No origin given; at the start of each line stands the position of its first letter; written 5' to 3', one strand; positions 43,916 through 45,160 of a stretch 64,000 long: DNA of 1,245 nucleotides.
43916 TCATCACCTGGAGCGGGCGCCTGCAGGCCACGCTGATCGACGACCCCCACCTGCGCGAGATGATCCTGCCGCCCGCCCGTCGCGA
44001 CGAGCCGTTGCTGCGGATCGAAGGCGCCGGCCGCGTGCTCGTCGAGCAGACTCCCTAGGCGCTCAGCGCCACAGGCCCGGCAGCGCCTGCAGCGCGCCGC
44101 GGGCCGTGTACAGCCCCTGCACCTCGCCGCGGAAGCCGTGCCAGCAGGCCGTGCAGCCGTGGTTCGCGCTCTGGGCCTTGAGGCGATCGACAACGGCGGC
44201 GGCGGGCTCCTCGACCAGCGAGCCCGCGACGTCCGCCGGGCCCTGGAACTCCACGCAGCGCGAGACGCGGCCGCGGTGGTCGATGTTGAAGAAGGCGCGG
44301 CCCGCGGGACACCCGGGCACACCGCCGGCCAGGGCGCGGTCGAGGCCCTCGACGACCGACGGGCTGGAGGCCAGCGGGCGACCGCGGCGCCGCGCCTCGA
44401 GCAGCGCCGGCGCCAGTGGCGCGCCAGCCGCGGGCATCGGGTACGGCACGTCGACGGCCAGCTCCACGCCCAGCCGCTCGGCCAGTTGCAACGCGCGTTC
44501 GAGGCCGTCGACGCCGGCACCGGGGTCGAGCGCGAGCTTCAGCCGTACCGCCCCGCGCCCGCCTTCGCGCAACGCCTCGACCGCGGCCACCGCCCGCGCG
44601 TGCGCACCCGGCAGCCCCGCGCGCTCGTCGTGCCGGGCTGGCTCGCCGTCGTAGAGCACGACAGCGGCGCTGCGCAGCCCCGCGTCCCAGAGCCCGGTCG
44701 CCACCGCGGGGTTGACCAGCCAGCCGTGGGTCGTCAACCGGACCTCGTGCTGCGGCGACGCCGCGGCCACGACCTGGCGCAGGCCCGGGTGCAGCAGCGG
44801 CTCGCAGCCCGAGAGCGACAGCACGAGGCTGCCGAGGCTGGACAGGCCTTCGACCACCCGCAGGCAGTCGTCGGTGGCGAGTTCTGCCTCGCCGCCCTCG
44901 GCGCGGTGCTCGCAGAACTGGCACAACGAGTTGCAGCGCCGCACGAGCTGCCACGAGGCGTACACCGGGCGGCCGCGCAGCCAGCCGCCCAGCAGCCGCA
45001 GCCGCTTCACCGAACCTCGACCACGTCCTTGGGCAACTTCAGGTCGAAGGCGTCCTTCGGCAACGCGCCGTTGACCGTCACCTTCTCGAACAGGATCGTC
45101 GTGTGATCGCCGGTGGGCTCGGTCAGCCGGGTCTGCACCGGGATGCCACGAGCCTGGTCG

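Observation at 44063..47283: Translationally coupled cassette: lipoprotein, orphan LolD-type ATPase, 48-aa membrane peptide, LolA-like carrier and radical SAM/SPASM enzyme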

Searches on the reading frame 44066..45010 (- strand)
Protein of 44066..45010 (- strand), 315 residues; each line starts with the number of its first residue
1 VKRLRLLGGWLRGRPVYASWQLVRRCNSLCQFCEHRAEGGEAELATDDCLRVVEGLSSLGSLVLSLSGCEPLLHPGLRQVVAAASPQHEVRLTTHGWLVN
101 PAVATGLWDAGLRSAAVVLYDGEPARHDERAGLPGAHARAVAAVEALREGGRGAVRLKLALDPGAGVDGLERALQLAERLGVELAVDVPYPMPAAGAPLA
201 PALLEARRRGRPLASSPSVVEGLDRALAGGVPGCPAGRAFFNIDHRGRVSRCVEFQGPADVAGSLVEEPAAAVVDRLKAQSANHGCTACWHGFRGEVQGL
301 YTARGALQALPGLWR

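Call 4: search_protein_families(library=pfam, proteins=[window:44066-45010:-], max_evalue=0.1)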
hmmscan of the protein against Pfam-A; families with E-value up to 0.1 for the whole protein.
window:44066-45010:- (315 aa): 1 family
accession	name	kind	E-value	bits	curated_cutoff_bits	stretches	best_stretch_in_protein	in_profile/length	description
PF04055.27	Radical_SAM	-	2e-10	41.5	29.5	1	22-155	3-144/166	Radical SAM superfamily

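Call 5: search_protein_families(library=ncbifam, proteins=[window:44066-45010:-], max_evalue=0.1)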
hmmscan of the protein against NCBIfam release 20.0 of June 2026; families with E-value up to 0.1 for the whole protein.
window:44066-45010:- (315 aa): 41 families (the best 25 are shown)
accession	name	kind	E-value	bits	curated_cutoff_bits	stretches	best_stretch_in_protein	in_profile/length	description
TIGR04347.1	pseudo_SAM_Halo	equivalog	2.6e-17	63.2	525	1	14-151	37-175/390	TIGR04347 family pseudo-SAM/SPASM protein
TIGR04303.1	GeoRSP_rSAM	equivalog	4.7e-17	62.5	400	1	15-151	4-140/325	GeoRSP system radical SAM/SPASM protein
TIGR04545.1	rSAM_ahbD_hemeb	equivalog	6e-17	62.1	500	1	19-183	3-168/339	heme b synthase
TIGR03961.1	rSAM_PTO1314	hypoth_equivalog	6.6e-15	55.2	306.05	1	11-249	18-259/332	PTO1314 family radical SAM protein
TIGR04055.1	rSAM_NirJ2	equivalog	1.1e-14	54.7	500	1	19-151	3-137/326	putative heme d1 biosynthesis radical SAM protein NirJ2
TIGR04051.1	rSAM_NirJ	equivalog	1.9e-14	53.4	515.45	1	19-156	5-145/354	heme d1 biosynthesis radical SAM protein NirJ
TIGR04546.1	rSAM_ahbC_deAc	equivalog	7.1e-14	51.4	650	1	14-151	38-176/390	12,18-didecarboxysiroheme deacetylase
TIGR04103.1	rSAM_nif11_3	equivalog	7.6e-14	51.1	725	1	14-151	3-141/412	nif11-class peptide radical SAM maturase 3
TIGR02668.1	moaA_archaeal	equivalog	2.4e-12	46.5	325.25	1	21-184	15-181/303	GTP 3',8-cyclase MoaA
TIGR03913.1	rad_SAM_trio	equivalog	5.8e-12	44.7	591.75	1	14-151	17-155/477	GDL motif peptide-associated radical SAM/SPASM maturase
TIGR04054.1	rSAM_NirJ1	equivalog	2.1e-11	43.1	650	1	17-151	37-173/387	putative heme d1 biosynthesis radical SAM protein NirJ1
TIGR02109.1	PQQ_syn_pqqE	equivalog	2.3e-11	43.3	381.35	1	15-152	6-146/358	pyrroloquinoline quinone biosynthesis protein PqqE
TIGR03962.1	mycofact_rSAM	equivalog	1e-10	41.3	265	1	15-187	11-183/339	mycofactocin radical SAM maturase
NF001199.0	PRK00164.2-1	equivalog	9.1e-10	38.2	231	1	21-132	17-131/308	GTP 3',8-cyclase MoaA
TIGR02666.1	moaA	equivalog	1.2e-09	37.6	284.05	1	23-183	17-186/336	GTP 3',8-cyclase MoaA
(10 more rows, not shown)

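Call 6: find_homologous_proteins(query=window:44066-45010:-, max_evalue=0.00001)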
Query window:44066-45010:- (315 aa): 48 proteins with E <= 0.00001 among 8000 candidates.
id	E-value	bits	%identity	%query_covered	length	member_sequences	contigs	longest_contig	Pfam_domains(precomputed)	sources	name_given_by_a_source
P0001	1.1e-197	674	97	100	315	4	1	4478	PF04055.28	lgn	-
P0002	3.4e-153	528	77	98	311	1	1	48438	PF04055.28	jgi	jgi:MoaA/NifB/PqqE/SkfB family radical SAM enzyme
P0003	2.1e-150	519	76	98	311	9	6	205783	PF04055.28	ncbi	-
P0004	2.1e-86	309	52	99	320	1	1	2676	PF04055.28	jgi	jgi:MoaA/NifB/PqqE/SkfB family radical SAM enzyme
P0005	1.1e-83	300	50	99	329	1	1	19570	PF04055.28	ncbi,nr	ncbi:MAG TPA: radical SAM protein [Vicinamibacteria bacterium]|nr:radical SAM protein [Vicinamibacte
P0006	2.5e-83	298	50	100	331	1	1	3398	PF04055.28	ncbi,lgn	-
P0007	2.9e-83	298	48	100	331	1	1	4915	PF04055.28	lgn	-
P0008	6.8e-83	297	49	100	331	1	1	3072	PF04055.28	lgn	-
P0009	2.4e-82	295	48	100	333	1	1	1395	PF04055.28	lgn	-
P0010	1.0e-81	293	48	100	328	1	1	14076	PF04055.28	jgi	jgi:MoaA/NifB/PqqE/SkfB family radical SAM enzyme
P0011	2.3e-81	292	48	100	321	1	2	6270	PF04055.28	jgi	jgi:MoaA/NifB/PqqE/SkfB family radical SAM enzyme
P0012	3.8e-81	291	50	100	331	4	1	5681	PF04055.28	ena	-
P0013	7.4e-81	290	50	98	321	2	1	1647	PF04055.28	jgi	jgi:MoaA/NifB/PqqE/SkfB family radical SAM enzyme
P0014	1.8e-80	289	49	98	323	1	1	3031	PF04055.28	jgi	jgi:MoaA/NifB/PqqE/SkfB family radical SAM enzyme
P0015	3.2e-80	288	48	100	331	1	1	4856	PF04055.28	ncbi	-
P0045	1.9e-45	174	36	99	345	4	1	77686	PF04055.28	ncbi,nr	ncbi:MAG: radical SAM protein [Deltaproteobacteria bacterium]|nr:radical SAM protein [Deltaproteobac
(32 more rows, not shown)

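Call 7: find_encoding_contigs(protein=P0003, flank=8000, max_places=3)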
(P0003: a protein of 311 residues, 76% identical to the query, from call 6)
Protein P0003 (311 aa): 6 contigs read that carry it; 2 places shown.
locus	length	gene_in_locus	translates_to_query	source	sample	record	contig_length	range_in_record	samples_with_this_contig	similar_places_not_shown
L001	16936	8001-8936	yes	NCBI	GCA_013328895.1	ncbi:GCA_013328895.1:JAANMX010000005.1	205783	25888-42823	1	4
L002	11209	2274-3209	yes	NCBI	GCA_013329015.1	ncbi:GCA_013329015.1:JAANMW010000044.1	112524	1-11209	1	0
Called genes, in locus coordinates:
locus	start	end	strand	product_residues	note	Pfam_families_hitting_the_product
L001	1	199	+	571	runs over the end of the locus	PF00378:ECH_1 (faint), PF01343:Peptidase_S49, PF00574:CLP_protease (faint), PF01972:SDH_protease, PF25145:NfeD1b_N, PF01343:Peptidase_S49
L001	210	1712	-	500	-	PF14559:TPR_19 (faint), PF23914:TPR_CcmH_CycH (faint)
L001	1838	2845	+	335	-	PF00288:GHMP_kinases_N, PF08544:GHMP_kinases_C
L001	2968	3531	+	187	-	PF08207:EFP_N, PF01132:EFP, PF09285:Elong-fact-P_C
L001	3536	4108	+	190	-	PF00265:TK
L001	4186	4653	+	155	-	-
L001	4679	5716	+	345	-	PF01137:RTC, PF05189:RTC_insert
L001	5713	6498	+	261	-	-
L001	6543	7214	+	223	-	PF00005:ABC_tran, PF02463:SMC_N (weak), PF13304:AAA_21 (faint)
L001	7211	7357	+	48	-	-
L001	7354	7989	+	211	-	PF03548:LolA, PF17131:TP_0789-like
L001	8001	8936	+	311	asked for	PF04055:Radical_SAM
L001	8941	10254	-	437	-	PF13432:TPR_16, PF12895:ANAPC3 (weak), PF13371:TPR_9, PF00515:TPR_1, PF07719:TPR_2, PF13181:TPR_8, PF13424:TPR_12, PF13414:TPR_11, +10 more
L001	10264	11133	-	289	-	PF13511:DUF4124 (faint), PF01464:SLT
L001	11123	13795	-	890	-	PF01411:tRNA-synt_2c, PF07973:tRNA_SAD, PF02272:DHHA1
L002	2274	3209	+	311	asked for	PF04055:Radical_SAM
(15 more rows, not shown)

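Call 8: find_encoding_contigs(protein=P0005, flank=8000, max_places=2)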
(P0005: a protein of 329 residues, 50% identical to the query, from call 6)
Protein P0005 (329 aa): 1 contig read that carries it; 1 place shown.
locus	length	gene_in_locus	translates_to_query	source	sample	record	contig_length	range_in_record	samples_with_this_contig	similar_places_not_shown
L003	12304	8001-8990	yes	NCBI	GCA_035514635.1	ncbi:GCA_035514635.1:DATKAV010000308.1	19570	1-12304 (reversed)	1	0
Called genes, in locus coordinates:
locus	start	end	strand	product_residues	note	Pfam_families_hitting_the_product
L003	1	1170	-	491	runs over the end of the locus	PF13428:TPR_14 (faint), PF14559:TPR_19 (faint), PF13424:TPR_12 (faint), PF00515:TPR_1 (faint), PF07719:TPR_2 (faint), PF13371:TPR_9 (faint), PF13485:Peptidase_MA_2 (faint)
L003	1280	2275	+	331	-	PF00288:GHMP_kinases_N, PF08544:GHMP_kinases_C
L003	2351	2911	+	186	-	PF08207:EFP_N, PF01132:EFP, PF09285:Elong-fact-P_C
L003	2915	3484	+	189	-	PF01931:NTPase_I-T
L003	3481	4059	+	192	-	PF00265:TK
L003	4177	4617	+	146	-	-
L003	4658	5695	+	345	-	PF01137:RTC, PF05189:RTC_insert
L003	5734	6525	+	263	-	-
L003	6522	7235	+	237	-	PF02463:SMC_N (faint), PF00005:ABC_tran, PF13304:AAA_21 (faint)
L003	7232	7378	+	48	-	-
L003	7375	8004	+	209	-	PF03548:LolA, PF17131:TP_0789-like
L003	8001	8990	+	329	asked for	PF04055:Radical_SAM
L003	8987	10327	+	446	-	PF26686:DUF8575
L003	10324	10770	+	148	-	PF10825:DUF2752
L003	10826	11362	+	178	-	PF06271:RDD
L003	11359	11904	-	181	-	-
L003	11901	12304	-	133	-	PF01987:AIM24 (weak)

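Call 9: find_encoding_contigs(protein=P0045, flank=8000, max_places=2)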
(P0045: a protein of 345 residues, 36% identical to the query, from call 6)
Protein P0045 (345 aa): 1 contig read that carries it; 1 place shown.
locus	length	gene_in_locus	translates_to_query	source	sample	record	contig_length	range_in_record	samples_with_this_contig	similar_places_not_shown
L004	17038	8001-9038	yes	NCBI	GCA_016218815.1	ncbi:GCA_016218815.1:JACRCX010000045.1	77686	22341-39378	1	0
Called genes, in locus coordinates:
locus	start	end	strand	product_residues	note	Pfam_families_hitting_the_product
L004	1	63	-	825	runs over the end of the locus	PF02128:Peptidase_M36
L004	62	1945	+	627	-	-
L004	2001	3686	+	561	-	-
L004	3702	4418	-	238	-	-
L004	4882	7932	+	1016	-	PF13948:DUF4215 (faint), PF04151:PPC (faint)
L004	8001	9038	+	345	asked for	PF04055:Radical_SAM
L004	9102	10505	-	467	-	PF00202:Aminotran_3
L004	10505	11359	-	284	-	PF03976:PPK2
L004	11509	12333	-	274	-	PF01925:TauE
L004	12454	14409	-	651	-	PF26549:Tricorn_N, PF02897:Peptidase_S9_N (weak), PF01738:DLH, PF02129:Peptidase_S15, PF20434:BD-FAE, PF00561:Abhydrolase_1 (weak), PF00326:Peptidase_S9, PF07859:Abhydrolase_3, +2 more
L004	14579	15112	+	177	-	-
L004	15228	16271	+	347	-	PF04055:Radical_SAM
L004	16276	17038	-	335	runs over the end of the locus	-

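Call 27: search_solved_structures(query=window:44066-45010:-, max_evalue=0.01, show_alignments=2)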
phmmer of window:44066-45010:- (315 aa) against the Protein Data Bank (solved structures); distinct sequences matched with E-value up to 0.01: 6.
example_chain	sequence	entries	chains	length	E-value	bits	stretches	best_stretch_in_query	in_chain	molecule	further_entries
8wm2_A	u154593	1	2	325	4.9e-07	32.9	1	5-186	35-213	Fe-S radical SAM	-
6c8v_A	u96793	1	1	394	4.5e-05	26.4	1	15-142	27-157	Coenzyme PQQ synthesis protein E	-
7vob_C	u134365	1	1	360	0.00023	24.1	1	14-146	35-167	Cytosylglucuronate decarboxylase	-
7voc_C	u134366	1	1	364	0.00023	24.1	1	14-146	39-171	Cytosylglucuronate decarboxylase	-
6efn_A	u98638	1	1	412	0.00024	24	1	14-151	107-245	Sporulation killing factor maturation protein SkfB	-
2fb2_A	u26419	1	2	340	0.0089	18.9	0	13-118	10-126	Molybdenum cofactor biosynthesis protein A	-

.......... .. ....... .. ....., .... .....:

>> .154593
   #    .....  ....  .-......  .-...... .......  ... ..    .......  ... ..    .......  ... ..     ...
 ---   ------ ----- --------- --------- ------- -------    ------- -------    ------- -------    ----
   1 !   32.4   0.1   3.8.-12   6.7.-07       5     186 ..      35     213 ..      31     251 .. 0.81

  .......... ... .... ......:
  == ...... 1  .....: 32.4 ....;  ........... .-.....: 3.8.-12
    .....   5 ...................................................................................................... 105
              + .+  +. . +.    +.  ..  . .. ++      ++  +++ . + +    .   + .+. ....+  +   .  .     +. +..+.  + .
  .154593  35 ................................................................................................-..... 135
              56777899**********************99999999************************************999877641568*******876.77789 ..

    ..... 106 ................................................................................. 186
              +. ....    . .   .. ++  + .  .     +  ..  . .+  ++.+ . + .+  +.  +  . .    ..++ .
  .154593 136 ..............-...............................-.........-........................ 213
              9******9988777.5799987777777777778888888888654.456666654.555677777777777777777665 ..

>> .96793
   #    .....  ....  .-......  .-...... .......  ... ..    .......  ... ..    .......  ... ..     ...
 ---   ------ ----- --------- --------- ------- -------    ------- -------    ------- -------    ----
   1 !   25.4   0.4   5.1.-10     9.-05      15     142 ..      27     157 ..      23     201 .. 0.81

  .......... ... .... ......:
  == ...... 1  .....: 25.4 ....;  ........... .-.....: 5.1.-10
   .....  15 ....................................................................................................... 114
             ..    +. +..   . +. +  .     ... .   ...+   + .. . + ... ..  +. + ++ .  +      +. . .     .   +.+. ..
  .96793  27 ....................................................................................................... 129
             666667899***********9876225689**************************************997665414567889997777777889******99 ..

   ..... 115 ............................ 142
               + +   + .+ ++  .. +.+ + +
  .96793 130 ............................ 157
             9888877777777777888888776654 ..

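Call 42: predict_structure(alignment_id=A6)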
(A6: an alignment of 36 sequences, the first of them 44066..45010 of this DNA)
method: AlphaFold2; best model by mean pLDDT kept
length: 315 residues; sequences in the alignment: 36
mean_pLDDT: 86.2   pTM: 0.87
mean pLDDT of the five models: 86.2, 85.8, 85.7, 84.4, 84.2
residues with pLDDT >= 90: 176; 70-90: 96; 50-70: 40; < 50: 3
segments of 3 or more residues with pLDDT < 50: 313-315
pLDDT, mean of each block of 10 residues (from residue 1): 84 90 71 60 92 97 91 95 97 93 97 96 94 93 95 91 85 97 88 76 92 86 81 82 95 85 97 95 74 59 59 49
secondary structure, 60 per line:
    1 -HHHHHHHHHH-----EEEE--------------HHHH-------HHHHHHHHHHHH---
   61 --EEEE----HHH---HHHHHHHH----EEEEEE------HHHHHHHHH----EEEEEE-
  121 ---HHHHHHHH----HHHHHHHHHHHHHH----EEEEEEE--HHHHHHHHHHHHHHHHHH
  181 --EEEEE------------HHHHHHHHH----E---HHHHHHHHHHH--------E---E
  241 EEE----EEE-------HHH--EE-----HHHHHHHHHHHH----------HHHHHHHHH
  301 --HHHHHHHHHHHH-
elements in order: H2-11 E17-20 H35-38 H46-57 E63-66 H77-84 E89-94 H101-109 E114-119 H124-131 H136-149 E154-160 H163-180 E183-187 H200-208 H217-227 E240-243 E248-250 H270-281 H292-300 H303-314

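Call 45: search_protein_families(library=pfam, proteins=[L003:8987-10324:+], max_evalue=0.0001)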
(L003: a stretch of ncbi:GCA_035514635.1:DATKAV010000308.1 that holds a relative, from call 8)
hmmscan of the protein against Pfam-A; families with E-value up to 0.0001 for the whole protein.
L003:8987-10324:+ (446 aa): 0 families

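Call 47: fold_search(model_id=the predicted structure, library=pdb)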
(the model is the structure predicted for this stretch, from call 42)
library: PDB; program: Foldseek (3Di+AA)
matches with E <= 10: 1792; with E <= 0.001: 222
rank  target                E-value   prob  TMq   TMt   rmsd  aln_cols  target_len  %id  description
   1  7vob                  6.7e-12  1.00  0.67  0.65   5.4       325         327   19  The crystal structure of a Radical SAM Enzyme BlsE involved in the Biosynthesis of Blasticidin S (released 2022-05-04)
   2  5v1s_B                1.5e-10  1.00  0.65  0.50   7.7       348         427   14  Crystal structure of Streptococcus suis SuiB bound to S-adenosylmethionine (released 2017-08-30)
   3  6efn                  1.7e-10  1.00  0.66  0.56   4.5       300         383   20  Structure of a RiPP maturase, SkfB (released 2018-10-24)
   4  2fb2_B                1.8e-10  1.00  0.56  0.55   6.0       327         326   16  Structure of the MoaA Arg17/266/268/Ala triple mutant (released 2006-05-09)
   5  6c8v                  4.9e-10  1.00  0.61  0.61   7.2       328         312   20  X-ray structure of PqqE from Methylobacterium extorquens (released 2018-02-14)
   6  5v1q_A                7.4e-10  1.00  0.66  0.50   7.8       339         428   14  Crystal structure of Streptococcus suis SuiB (released 2017-08-30)
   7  5v1t_A                7.9e-10  1.00  0.62  0.46   8.5       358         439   12  Crystal structure of Streptococcus suis SuiB bound to precursor peptide SuiA (released 2017-08-30)
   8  8hzy_B                7.9e-10  1.00  0.58  0.42   7.5       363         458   18  The crystal structure of a Radical SAM Enzyme DesII (released 2024-07-10)
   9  8vpo                  9.4e-10  1.00  0.55  0.41   9.5       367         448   11  X-Ray Crystal Structure of TigE from Paramaledivibacter caminithermalis (released 2024-02-07)
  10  5wgg_A                1.7e-09  1.00  0.60  0.45   5.8       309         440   14  Structural Insights into Thioether Bond Formation in the Biosynthesis of Sactipeptides (released 2017-07-26)
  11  5v1s_A                2.4e-09  1.00  0.65  0.49   5.6       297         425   15  Crystal structure of Streptococcus suis SuiB bound to S-adenosylmethionine (released 2017-08-30)
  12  5v1q_B                2.4e-09  1.00  0.67  0.50   7.2       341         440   14  Crystal structure of Streptococcus suis SuiB (released 2017-08-30)
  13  8hzv_D                3.4e-09  1.00  0.59  0.42   7.7       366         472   18  The crystal structure of a Radical SAM Enzyme DesII (released 2024-07-10)
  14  1tv7_B                4.0e-09  1.00  0.58  0.56   7.5       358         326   15  Structure of the S-adenosylmethionine dependent Enzyme MoaA (released 2004-08-31)
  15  8hzv_B                4.2e-09  1.00  0.58  0.41   7.6       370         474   16  The crystal structure of a Radical SAM Enzyme DesII (released 2024-07-10)
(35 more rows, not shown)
